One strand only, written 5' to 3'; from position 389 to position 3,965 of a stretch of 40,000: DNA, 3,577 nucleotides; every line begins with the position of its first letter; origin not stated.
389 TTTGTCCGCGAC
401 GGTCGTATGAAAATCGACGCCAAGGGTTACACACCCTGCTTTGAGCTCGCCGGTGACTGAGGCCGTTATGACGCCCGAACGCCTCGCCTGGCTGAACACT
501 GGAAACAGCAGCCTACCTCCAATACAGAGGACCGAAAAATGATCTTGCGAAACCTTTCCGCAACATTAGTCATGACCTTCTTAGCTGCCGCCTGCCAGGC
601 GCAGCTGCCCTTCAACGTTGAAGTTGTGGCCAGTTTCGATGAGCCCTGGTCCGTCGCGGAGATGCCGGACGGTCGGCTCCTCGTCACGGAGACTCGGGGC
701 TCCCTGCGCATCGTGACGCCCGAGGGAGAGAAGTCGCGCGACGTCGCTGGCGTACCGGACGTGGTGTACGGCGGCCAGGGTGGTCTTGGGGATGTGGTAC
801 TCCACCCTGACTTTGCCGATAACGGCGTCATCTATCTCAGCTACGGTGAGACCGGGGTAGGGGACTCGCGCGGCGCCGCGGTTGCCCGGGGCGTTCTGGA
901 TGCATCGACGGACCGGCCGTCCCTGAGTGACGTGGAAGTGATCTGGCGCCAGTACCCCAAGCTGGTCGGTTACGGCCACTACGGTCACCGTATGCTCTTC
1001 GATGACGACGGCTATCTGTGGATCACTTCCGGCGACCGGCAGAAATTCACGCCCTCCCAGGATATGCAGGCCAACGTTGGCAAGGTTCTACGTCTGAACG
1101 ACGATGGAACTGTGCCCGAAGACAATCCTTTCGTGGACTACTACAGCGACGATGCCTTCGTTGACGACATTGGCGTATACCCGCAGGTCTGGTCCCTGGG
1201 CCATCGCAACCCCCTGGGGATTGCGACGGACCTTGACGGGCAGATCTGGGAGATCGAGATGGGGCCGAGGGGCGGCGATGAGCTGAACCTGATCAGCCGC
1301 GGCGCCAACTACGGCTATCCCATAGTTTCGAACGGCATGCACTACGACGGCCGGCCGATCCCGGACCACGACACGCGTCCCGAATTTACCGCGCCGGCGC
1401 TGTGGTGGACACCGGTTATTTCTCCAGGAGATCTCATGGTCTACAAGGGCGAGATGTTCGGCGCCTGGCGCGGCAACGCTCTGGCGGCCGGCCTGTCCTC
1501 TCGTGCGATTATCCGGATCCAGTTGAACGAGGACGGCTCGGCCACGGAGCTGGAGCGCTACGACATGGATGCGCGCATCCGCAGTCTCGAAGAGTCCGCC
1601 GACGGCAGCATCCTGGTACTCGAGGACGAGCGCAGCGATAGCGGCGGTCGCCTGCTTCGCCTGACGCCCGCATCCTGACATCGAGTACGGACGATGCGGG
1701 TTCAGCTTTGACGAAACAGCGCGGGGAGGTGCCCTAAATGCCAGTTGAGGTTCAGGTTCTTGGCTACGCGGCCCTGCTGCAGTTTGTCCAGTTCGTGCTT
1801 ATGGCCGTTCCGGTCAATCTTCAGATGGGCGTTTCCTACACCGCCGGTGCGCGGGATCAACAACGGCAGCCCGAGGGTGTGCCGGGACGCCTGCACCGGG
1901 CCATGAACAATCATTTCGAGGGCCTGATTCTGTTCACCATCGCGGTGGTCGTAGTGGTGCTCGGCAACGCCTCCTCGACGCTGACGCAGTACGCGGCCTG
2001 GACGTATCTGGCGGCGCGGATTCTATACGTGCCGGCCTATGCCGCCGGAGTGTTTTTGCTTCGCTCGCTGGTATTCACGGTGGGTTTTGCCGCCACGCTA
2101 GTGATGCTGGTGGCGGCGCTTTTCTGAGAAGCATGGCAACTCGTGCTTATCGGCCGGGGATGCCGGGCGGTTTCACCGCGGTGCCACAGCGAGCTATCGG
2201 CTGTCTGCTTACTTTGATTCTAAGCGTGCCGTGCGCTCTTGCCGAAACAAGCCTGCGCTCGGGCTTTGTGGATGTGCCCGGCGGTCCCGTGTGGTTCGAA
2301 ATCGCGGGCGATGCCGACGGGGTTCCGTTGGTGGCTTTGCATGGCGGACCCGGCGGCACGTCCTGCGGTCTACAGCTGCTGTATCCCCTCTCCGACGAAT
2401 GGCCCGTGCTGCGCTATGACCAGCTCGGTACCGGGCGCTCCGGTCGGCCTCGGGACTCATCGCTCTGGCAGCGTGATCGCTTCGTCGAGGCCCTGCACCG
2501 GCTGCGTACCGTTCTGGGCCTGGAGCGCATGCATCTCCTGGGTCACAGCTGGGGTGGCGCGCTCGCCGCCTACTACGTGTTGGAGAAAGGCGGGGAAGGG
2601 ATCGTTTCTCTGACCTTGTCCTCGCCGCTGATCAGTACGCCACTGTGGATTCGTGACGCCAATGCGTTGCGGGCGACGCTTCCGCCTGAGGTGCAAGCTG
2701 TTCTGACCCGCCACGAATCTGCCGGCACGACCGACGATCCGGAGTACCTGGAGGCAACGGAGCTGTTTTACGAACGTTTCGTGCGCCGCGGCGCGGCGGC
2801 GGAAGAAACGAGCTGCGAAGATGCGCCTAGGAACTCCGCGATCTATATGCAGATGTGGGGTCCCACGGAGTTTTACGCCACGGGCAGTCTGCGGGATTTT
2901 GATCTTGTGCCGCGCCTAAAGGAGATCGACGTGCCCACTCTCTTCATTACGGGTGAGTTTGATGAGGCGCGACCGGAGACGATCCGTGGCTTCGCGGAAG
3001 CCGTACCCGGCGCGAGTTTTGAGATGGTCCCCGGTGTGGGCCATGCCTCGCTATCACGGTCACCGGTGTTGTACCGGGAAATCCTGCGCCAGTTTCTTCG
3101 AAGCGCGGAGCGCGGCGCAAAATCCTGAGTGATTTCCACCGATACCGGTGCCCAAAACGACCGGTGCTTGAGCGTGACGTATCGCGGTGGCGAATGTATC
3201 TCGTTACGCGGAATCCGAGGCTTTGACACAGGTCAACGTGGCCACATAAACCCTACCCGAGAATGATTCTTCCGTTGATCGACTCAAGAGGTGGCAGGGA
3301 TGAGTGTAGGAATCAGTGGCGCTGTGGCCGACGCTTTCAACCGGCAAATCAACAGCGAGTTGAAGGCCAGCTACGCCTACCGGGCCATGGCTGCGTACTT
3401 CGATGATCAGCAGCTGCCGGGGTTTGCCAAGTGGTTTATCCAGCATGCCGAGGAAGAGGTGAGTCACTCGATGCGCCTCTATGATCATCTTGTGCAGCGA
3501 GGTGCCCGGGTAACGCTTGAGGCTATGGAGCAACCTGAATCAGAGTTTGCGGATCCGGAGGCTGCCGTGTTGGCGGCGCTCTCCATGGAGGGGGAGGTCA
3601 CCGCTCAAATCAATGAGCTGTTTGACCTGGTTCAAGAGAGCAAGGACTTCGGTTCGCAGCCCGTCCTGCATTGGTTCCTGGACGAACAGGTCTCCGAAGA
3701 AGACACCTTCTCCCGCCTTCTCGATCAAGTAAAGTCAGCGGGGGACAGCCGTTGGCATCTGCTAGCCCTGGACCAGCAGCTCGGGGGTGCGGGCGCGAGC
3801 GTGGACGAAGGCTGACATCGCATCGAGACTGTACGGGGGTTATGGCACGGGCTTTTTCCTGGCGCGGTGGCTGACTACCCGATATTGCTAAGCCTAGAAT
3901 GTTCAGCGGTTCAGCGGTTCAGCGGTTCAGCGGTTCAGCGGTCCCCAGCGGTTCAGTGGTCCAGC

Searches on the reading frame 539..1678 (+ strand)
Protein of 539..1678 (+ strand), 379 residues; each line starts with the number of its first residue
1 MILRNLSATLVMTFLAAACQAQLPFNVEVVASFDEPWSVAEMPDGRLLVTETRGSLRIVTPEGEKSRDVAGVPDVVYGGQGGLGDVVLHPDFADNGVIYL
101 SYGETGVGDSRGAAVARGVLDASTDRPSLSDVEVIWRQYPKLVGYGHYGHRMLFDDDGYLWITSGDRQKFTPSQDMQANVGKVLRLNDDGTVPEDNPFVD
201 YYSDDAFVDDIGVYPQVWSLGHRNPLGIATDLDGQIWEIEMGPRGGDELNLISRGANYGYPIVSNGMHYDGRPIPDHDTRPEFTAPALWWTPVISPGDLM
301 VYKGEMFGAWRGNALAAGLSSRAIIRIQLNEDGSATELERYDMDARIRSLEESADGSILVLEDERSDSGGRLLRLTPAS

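Call 6: search_protein_families(library=pfam, proteins=[window:539-1678:+])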
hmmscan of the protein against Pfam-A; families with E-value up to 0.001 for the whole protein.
window:539-1678:+ (379 aa): 1 family
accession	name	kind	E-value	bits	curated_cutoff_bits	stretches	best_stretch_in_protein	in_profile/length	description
PF07995.17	GSDH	-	1.7e-118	396.1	25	1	33-366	1-327/332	Glucose / Sorbosone dehydrogenase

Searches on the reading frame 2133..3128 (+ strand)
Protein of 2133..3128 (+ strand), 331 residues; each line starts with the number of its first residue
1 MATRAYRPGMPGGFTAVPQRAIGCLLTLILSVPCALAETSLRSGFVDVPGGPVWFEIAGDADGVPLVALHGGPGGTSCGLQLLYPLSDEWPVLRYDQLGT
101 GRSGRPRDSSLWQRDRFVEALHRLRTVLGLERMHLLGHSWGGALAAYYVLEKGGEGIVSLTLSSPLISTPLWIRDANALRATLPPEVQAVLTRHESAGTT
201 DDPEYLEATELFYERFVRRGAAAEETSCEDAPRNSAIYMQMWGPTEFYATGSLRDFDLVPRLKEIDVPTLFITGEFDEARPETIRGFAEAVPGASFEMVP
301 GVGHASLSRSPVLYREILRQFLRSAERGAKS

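Call 6: search_protein_families(library=pfam, proteins=[window:2133-3128:+])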
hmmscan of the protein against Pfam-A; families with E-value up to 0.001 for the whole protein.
window:2133-3128:+ (331 aa): 3 families
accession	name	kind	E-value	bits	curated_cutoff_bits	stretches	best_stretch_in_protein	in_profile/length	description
PF00561.26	Abhydrolase_1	-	6.6e-23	82.1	25.8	1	65-307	2-241/245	alpha/beta hydrolase fold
PF12697.13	Abhydrolase_6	-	5.7e-16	60.3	26.3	1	66-307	1-207/217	Alpha/beta hydrolase family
PF12146.15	Hydrolase_4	-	9.6e-11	41.9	27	1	89-208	31-157/239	Serine aminopeptidase, S33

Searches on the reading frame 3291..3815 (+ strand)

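Call 15: search_protein_families(library=ncbifam, proteins=[window:3291-3815:+])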
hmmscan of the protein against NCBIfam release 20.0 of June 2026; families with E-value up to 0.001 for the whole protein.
window:3291-3815:+ (174 aa): 2 families
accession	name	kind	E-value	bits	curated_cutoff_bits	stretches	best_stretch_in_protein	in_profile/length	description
NF007638.0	PRK10304.1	equivalog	2.7e-21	76.2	178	1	13-165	7-159/165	non-heme ferritin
NF011597.0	PRK15022.1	equivalog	2.4e-10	40.5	154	1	14-154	8-148/167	non-heme ferritin-like protein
